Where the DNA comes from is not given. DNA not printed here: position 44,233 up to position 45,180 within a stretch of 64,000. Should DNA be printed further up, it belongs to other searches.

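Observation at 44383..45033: Paralogous small single-TM proteins are each glued to a W16-containing surface-protein gene (two-gene module)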

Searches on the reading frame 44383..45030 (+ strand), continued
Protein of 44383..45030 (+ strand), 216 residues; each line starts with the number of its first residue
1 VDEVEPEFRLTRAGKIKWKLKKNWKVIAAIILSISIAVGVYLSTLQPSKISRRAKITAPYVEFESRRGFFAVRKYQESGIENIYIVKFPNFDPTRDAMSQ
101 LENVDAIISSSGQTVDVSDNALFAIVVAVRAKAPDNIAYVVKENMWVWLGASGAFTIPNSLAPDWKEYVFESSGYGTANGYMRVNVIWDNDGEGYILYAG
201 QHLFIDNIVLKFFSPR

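Call 41: find_encoding_contigs(protein=P0007, flank=10000, max_places=2)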
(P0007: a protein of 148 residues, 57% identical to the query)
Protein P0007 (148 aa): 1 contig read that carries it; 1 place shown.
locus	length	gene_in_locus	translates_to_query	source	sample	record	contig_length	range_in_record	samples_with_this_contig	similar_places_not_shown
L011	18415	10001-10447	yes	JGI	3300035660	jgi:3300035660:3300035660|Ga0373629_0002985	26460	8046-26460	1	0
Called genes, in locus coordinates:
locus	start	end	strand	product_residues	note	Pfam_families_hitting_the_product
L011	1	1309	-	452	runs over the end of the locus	PF02878:PGM_PMM_I, PF02879:PGM_PMM_II, PF02880:PGM_PMM_III, PF00408:PGM_PMM_IV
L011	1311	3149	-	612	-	PF02730:AFOR_N, PF01314:AFOR_C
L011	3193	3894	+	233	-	PF01174:SNO, PF07685:GATase_3, PF00117:GATase (weak), PF01965:DJ-1_PfpI (weak)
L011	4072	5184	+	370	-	-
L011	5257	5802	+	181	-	PF03266:NTPase_1, PF13245:AAA_19 (faint), PF13401:AAA_22 (weak), PF10649:DUF2478 (weak)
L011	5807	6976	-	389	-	PF02005:TRM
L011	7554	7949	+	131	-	-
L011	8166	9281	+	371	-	PF01385:OrfB_IS605, PF07282:Cas12f1-like_TNB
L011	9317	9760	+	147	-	-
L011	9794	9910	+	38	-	-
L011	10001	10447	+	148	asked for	-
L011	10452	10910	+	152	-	-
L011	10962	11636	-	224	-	PF18884:TSP3_bac (weak), PF13620:CarboxypepD_reg, PF13715:CarbopepD_reg_2 (weak)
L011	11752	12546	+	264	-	PF01656:CbiA, PF06564:CBP_BcsQ, PF10609:ParA, PF13614:AAA_31, PF13500:AAA_26, PF00142:Fer4_NifH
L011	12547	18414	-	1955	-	?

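Call 43: find_encoding_contigs(protein=P0003, flank=10000, max_places=2)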
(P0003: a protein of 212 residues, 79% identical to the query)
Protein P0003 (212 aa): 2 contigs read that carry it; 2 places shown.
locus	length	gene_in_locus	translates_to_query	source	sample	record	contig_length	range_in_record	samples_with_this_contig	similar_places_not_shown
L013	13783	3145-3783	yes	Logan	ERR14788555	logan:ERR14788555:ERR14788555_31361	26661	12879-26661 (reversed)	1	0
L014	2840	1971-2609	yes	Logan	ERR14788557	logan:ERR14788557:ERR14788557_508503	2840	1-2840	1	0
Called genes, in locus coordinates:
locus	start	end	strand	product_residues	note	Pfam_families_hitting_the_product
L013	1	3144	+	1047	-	?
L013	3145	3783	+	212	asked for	-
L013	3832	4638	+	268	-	PF06564:CBP_BcsQ, PF10609:ParA, PF13614:AAA_31, PF01656:CbiA, PF13500:AAA_26, PF00142:Fer4_NifH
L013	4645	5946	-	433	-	PF04894:Nre_N, PF04895:Nre_C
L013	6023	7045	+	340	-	PF01866:Diphthamide_syn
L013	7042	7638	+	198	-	PF00575:S1 (faint), PF10447:EXOSC1 (faint), PF14382:ECR1_N, PF22625:ECR1_N_2 (weak)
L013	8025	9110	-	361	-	PF00266:Aminotran_5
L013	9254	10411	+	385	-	PF01950:FBPase_3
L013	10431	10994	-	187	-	PF09335:VTT_dom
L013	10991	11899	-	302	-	PF01073:3Beta_HSD (faint), PF01370:Epimerase, PF07993:NAD_binding_4 (faint), PF16363:GDP_Man_Dehyd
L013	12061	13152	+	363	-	PF13439:Glyco_transf_4, PF13579:Glyco_trans_4_4, PF00534:Glycos_transf_1, PF13692:Glyco_trans_1_4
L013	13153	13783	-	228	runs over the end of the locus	PF00535:Glycos_transf_2, PF10111:Glyco_tranf_2_2, PF13641:Glyco_tranf_2_3, PF13632:Glyco_trans_2_3, PF10111:Glyco_tranf_2_2 (weak)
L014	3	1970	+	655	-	?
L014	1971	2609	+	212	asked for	-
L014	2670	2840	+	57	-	?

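Call 44: find_encoding_contigs(protein=P0005, flank=10000, max_places=2)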
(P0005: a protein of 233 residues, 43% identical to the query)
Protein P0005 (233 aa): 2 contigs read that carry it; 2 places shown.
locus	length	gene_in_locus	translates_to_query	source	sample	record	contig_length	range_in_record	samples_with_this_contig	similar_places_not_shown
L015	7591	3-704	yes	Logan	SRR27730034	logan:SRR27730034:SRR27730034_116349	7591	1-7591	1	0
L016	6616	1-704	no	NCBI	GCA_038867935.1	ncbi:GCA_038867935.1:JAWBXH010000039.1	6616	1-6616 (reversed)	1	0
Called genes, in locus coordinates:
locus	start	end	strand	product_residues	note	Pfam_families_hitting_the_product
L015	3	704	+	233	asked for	?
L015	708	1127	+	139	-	-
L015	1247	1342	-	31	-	-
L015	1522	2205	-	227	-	PF01694:Rhomboid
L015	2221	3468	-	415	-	PF13191:AAA_16, PF13401:AAA_22, PF05729:NACHT, PF22703:Cdc6_lid, PF09079:WHD_Cdc6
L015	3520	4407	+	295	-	PF12849:PBP_like_2, PF13531:SBP_bac_11 (faint)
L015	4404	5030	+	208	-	PF00528:BPD_transp_1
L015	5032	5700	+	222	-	PF02463:SMC_N (faint), PF00005:ABC_tran, PF13304:AAA_21 (faint)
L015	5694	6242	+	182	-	PF00126:HTH_1, PF03459:TOBE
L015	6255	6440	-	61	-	PF01599:Ribosomal_S27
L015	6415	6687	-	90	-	PF01282:Ribosomal_S24e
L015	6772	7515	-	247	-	PF09754:PAC2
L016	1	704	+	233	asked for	?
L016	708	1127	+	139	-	-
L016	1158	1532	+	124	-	-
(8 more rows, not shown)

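Call 48: find_related_loci(query=A1, collection=genome_contigs, flank=10000)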
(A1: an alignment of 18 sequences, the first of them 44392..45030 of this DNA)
Query A1 (213 aa) in genome_contigs; peptide patterns used: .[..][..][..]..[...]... (x = any residue, [..] = any of these).
29 stretches matched a pattern; 12 encode a relative of the query (tblastn E <= 1e-3); 12 distinct loci.
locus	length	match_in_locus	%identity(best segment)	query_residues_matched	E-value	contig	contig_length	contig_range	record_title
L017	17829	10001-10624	46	2-207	1e-59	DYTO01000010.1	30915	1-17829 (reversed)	MAG TPA_asm: Candidatus Hadarchaeum sp. isolate DR5_53_9 Afr_mines_DR5_165_length_30915_cov_3_860045, whole genome shotg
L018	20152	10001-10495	48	50-211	2e-45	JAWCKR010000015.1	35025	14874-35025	MAG: Candidatus Hadarchaeales archaeon isolate JZ-2_201705_bins_146 JZ-2_201705_bins_146_scaffold_15, whole genome shotg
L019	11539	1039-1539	49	50-213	6e-45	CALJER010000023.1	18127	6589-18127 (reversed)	MAG: uncultured archaeon isolate S1_Bin_METABAT__384_1 genome assembly, contig: c_000001373189, whole genome shotgun seq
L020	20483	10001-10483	50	51-209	2e-43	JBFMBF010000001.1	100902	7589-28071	MAG: Candidatus Hadarchaeota archaeon isolate MAG157 MAG157_1, whole genome shotgun sequence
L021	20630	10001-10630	41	4-213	1e-40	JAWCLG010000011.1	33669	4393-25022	MAG: Candidatus Hadarchaeales archaeon isolate JZ-2_201705_bins_17 JZ-2_201705_bins_17_scaffold_11, whole genome shotgun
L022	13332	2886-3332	46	52-204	7e-35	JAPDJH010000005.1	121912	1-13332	MAG: Hadesarchaea archaeon isolate S4B4_HD70 c_000000000062, whole genome shotgun sequence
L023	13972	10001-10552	38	19-207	6e-30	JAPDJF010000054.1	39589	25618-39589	MAG: Hadesarchaea archaeon isolate S4B3_HD70 c_000000000353, whole genome shotgun sequence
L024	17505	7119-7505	42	75-207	3e-25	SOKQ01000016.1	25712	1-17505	MAG: Hadesarchaea archaeon isolate E44_bin86 NODE_533_length_25712_cov_9.428733, whole genome shotgun sequence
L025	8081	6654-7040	41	75-207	3e-25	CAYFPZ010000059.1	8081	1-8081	MAG TPA_asm: Candidatus Hadarchaeota archaeon isolate ERP108616_co1_256 genome assembly, contig: k119_1435958, whole gen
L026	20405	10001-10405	32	75-200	1e-13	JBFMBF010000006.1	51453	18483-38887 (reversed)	MAG: Candidatus Hadarchaeota archaeon isolate MAG157 MAG157_6, whole genome shotgun sequence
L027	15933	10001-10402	33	75-207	1e-10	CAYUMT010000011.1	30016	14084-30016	MAG TPA_asm: Candidatus Hadarchaeota archaeon isolate SRP323688_co1_140 genome assembly, contig: NODE_2708_length_30016_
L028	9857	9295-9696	30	75-198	2e-5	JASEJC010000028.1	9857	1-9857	MAG: Candidatus Hodarchaeaceae archaeon isolate Yes71-22 NODE_28_length_9857_cov_8.207815, whole genome shotgun sequence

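Call 56: fold_search(model_id=the predicted structure, library=pdb)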
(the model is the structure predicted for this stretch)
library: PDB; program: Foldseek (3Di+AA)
matches with E <= 10: 526; with E <= 0.001: 0
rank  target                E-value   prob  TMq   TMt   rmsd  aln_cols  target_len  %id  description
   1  3uxf                  2.3e-01  0.06  0.16  0.09  19.2       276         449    8  Structure of the fimbrial protein FimP from Actonomyces oris (released 2012-11-28)
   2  5hts_D                2.5e-01  0.05  0.16  0.14  21.5       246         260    9  Crystal structure of shaft pilin spaA from Lactobacillus rhamnosus GG - D295N mutant (released 2016-07-20)
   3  9f8f_A                2.7e-01  0.04  0.13  0.10  25.4       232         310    8  SLPL/SLPH (H/L) complex C. difficile Opt2472 strain (SLCT2) (released 2025-09-03)
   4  3hmx_A                2.8e-01  0.08  0.20  0.15  20.8       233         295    6  Crystal structure of ustekinumab FAB/IL-12 complex (released 2010-06-09)
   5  7k7f_MODEL_1_A        3.4e-01  0.14  0.14  0.20  11.5       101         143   12  Solution Structure of the Corynebacterium diphtheriae SpaA Pilin-Signal Peptide Complex (released 2021-03-10)
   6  3ow7_A                3.4e-01  0.10  0.19  0.15  16.1       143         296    7  Crystal structure of the membrane fusion protein CusB from Escherichia coli. (released 2010-11-17)
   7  9xps_B                3.5e-01  0.09  0.16  0.09  14.3       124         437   12  The neck structure of the Phage Phikz (released 2026-02-11)
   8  8skg_A                3.8e-01  0.01  0.07  0.04  20.0       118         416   15  CUS-3 Mature Virus Capsid (released 2025-02-19)
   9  3h94_A                5.2e-01  0.08  0.17  0.13  15.3       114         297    9  Crystal structure of the membrane fusion protein CusB from Escherichia coli (released 2009-08-18)
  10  5vcl_A                5.9e-01  0.08  0.15  0.12  12.0        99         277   12  Structure of the Qdm peptide bound to Qa-1a (released 2017-10-25)
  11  9f8f_C                7.3e-01  0.03  0.14  0.11  25.5       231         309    8  SLPL/SLPH (H/L) complex C. difficile Opt2472 strain (SLCT2) (released 2025-09-03)
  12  6de7_D                7.7e-01  0.11  0.18  0.19  12.9       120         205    7  Crystal Structure at 4.3 A Resolution of Glycosylated HIV-1 Clade A BG505 SOSIP.664 Prefusion Env Trimer with Interdom (released 2018-06-06)
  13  5d7j_E                7.7e-01  0.09  0.16  0.14   8.6        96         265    5  Structure of human MR1-5-OP-RU in complex with human MAIT M33.64(Y95alphaF) TCR (released 2016-01-27)
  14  9k2t_A                7.7e-01  0.07  0.15  0.12  12.8        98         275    9  Crystal structure of HLA-C*1202 in complex with IY10 peptide (released 2025-09-17)
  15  1kj3_I                7.7e-01  0.06  0.14  0.12  11.6       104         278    9  Mhc Class I H-2Kb molecule complexed with pKB1 peptide (released 2002-03-27)
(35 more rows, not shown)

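Call 58: search_protein_representatives(alignment_id=A1)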
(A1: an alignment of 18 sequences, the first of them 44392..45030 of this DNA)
Query: 18 sequences, 215 profile positions. Proteins with E-value up to 0.001 (for the whole library): 106; up to 1e-10: 81; up to 1e-30: 29. The best 106 are listed.
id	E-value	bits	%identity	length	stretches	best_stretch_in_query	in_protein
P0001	2.2e-90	318.1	-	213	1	2-213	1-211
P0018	6.1e-73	261.1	-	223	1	4-214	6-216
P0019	7.4e-71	254.3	-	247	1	4-214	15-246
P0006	6.2e-70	251.3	-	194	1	25-212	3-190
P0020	7.2e-67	241.3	-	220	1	3-212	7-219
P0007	2.9e-63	229.5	-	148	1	67-214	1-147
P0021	1.2e-61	224.2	-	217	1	12-212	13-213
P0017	1.6e-60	220.6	-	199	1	18-215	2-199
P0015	1.5e-54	201.0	-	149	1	84-203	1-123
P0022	1.2e-53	198.1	-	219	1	15-209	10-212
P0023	5.3e-52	192.7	-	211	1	5-213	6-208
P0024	2.1e-49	184.2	-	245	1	49-209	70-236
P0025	1.9e-47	177.8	-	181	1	34-205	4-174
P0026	1.4e-46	175.0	-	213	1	17-211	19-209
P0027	3.2e-46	173.8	-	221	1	3-213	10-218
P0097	3.1e-09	52.9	-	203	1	20-203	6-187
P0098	3.8e-09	52.6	-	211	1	18-209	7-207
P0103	2.2e-07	46.9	-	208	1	26-211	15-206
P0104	9.9e-07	44.7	-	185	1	20-212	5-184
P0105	5.8e-06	42.2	-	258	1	14-212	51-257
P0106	2.6e-05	40.1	-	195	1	17-212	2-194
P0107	3.2e-05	39.8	-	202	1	30-212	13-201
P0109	6.0e-05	38.9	-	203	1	11-205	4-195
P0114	1.7e-04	37.4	-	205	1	25-205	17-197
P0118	8.7e-04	35.1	-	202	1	58-210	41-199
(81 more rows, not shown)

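Call 60: find_encoding_contigs(protein=P0106, flank=10000, max_places=4)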
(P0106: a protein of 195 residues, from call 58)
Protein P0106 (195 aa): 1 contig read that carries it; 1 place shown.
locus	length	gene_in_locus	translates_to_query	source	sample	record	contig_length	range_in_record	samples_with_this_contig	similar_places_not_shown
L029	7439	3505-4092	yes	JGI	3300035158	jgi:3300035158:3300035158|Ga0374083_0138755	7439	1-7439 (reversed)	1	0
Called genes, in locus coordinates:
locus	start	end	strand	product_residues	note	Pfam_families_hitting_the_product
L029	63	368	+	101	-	PF07790:Pilin_N (weak)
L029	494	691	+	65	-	-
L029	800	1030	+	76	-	-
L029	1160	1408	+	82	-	-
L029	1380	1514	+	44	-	-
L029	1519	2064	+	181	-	-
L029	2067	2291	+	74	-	-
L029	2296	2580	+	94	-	-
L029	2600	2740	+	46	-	-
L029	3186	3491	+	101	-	-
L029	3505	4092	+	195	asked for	-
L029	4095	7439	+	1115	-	?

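Call 61: search_protein_families(library=pfam, proteins=[L029:4095-7439:+, L029:3186-3488:+, L029:1519-2061:+, L029:63-365:+, L029:2296-2577:+], max_evalue=0.05)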
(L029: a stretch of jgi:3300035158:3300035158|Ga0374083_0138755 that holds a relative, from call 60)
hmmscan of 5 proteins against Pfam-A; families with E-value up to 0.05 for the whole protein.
L029:4095-7439:+ (1115 aa): 0 families

L029:3186-3488:+ (101 aa): 0 families

L029:1519-2061:+ (181 aa): 1 family
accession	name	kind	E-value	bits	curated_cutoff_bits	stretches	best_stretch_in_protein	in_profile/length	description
PF00589.27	Phage_integrase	-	0.00015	22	27.1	1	13-95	3-86/172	Phage integrase family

L029:63-365:+ (101 aa): 2 families
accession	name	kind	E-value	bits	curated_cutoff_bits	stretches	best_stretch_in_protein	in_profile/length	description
PF07790.16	Pilin_N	-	4.7e-06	27.8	25.2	1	4-34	1-31/78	Archaeal Type IV pilin, N-terminal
PF07760.16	DUF1616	-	0.019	14.6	31.6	1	7-80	151-220/307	Protein of unknown function (DUF1616)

L029:2296-2577:+ (94 aa): 0 families

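Call 66: find_related_loci(query=A3, collection=metagenome_contigs, flank=8000)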
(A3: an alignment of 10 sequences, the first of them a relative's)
Query A3 (195 aa) in metagenome_contigs; peptide patterns used: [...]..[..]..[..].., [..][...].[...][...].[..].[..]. (x = any residue, [..] = any of these).
265 stretches matched a pattern; 52 encode a relative of the query (tblastn E <= 1e-3); 52 distinct loci.
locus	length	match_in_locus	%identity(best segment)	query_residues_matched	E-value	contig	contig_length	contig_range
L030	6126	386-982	69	1-195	7e-89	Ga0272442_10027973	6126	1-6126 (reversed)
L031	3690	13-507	61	36-195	3e-64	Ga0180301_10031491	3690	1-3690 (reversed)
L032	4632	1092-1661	48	12-195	8e-52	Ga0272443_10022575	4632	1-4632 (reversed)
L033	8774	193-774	48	12-195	5e-52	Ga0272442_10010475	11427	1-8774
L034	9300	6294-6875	48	12-195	5e-52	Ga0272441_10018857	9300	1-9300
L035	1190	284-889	45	2-195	1e-53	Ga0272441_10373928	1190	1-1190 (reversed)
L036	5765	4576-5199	43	1-195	5e-51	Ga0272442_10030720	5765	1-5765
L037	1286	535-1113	46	12-195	8e-53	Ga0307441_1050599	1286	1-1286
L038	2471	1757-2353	45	1-195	7e-51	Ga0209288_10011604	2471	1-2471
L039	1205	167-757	46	3-195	5e-52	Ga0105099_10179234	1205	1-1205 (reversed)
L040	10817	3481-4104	41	1-195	7e-49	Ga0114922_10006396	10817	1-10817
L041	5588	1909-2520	41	3-195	3e-46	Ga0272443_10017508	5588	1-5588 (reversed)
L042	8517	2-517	48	37-195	9e-45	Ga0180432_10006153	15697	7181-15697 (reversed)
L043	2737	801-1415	42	1-195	9e-42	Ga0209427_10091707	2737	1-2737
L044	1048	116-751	37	2-195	5e-41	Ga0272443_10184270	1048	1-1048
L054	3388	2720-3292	33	1-195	1e-29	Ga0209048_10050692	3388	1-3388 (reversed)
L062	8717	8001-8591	31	2-194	1e-23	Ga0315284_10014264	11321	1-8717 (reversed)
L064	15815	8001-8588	31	4-194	4e-22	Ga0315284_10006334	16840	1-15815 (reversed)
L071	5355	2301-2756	33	55-195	5e-17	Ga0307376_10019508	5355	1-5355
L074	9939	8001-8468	31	51-195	2e-16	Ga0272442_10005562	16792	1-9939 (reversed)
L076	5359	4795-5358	32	1-179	3e-16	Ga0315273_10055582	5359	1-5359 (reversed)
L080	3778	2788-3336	25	11-180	1e-10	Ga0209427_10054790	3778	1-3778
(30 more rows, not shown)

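Call 68: search_protein_families(library=pfam, proteins=[L040:698-2710:+, L040:2710-3129:+, L040:3136-3429:+, L040:4126-10815:+, L034:2273-5140:+, L034:5140-5595:+, L034:5598-5882:+, L034:5890-6261:+, L064:8632-11694:+, L064:5867-7564:+], max_evalue=0.01)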
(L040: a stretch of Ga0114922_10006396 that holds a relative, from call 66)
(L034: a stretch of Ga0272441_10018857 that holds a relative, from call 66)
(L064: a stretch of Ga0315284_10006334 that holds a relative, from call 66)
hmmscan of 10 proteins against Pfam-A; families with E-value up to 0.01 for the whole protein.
L040:698-2710:+ (671 aa): 0 families

L040:2710-3129:+ (140 aa): 0 families

L040:3136-3429:+ (98 aa): 0 families

L040:4126-10815:+ (2230 aa): 1 family
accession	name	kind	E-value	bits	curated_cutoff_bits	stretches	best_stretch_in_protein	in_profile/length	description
PF10102.14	DUF2341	-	4.9e-07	30.5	23.4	1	1528-1615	1-79/84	Domain of unknown function (DUF2341)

L034:2273-5140:+ (956 aa): 4 families
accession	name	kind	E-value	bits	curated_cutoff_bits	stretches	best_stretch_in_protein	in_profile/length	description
PF10102.14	DUF2341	-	2.7e-08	34.6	23.4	1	83-164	1-78/84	Domain of unknown function (DUF2341)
PF13715.12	CarbopepD_reg_2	-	2.5e-06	27.8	32.2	0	687-735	29-78/88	CarboxypepD_reg-like domain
PF13620.12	CarboxypepD_reg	-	3e-06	27.9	32.3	1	662-717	12-63/82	Carboxypeptidase regulatory-like domain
PF13385.13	Laminin_G_3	-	2.1e-05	25.1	27.6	1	237-345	40-148/151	Concanavalin A-like lectin/glucanases superfamily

L034:5140-5595:+ (152 aa): 0 families

L034:5598-5882:+ (95 aa): 0 families

L034:5890-6261:+ (124 aa): 0 families

L064:8632-11694:+ (1021 aa): 1 family
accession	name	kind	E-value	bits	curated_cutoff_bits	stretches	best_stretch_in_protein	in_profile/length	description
PF10102.14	DUF2341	-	1.9e-18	67.1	23.4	1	311-381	1-75/84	Domain of unknown function (DUF2341)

L064:5867-7564:+ (566 aa): 0 families
